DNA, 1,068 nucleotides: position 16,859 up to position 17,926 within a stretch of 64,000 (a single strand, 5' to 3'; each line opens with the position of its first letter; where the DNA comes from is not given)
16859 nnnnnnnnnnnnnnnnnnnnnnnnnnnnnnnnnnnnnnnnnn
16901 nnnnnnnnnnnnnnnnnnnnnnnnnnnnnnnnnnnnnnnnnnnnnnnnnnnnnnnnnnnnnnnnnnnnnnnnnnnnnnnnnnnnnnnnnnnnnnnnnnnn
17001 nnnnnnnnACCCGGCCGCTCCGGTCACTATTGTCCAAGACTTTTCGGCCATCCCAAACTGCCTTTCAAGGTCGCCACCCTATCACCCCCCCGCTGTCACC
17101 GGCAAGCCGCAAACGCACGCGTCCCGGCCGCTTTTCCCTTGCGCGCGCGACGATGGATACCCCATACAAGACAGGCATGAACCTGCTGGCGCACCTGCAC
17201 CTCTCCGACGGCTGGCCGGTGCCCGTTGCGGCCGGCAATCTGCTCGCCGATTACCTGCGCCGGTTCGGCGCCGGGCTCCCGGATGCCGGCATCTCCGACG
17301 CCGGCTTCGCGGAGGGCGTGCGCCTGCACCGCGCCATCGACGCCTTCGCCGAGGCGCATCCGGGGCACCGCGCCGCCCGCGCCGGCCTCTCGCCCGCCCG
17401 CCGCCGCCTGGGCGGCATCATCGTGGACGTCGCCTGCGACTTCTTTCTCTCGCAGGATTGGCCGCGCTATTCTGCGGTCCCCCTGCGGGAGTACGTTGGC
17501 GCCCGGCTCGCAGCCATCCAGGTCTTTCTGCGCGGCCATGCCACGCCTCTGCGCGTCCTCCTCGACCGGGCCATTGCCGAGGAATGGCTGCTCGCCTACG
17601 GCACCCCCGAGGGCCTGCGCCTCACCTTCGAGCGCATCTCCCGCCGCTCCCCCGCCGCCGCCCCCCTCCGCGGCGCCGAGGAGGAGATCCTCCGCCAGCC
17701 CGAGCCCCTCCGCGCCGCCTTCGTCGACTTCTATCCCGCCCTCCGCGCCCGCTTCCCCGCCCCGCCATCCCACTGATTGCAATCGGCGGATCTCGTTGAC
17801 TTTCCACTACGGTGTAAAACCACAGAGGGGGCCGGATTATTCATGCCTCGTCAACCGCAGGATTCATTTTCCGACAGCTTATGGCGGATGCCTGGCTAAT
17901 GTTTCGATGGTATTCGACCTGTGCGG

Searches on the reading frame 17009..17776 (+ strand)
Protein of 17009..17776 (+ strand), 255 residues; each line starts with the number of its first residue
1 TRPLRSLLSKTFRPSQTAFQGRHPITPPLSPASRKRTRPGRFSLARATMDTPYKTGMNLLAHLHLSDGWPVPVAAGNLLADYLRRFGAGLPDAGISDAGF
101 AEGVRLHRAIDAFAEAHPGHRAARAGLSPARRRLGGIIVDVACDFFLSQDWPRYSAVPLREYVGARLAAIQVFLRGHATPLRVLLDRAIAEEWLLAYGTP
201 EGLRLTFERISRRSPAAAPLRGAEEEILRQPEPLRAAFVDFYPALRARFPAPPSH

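Call 81: search_protein_families(library=pfam, proteins=[window:17009-17776:+], max_evalue=0.0001)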
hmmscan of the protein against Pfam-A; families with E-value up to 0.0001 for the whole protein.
window:17009-17776:+ (255 aa): 1 family
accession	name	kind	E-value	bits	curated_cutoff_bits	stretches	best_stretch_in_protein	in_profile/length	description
PF04336.18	ACP_PD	-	6e-39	134.4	27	1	57-245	1-183/183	Acyl carrier protein phosphodiesterase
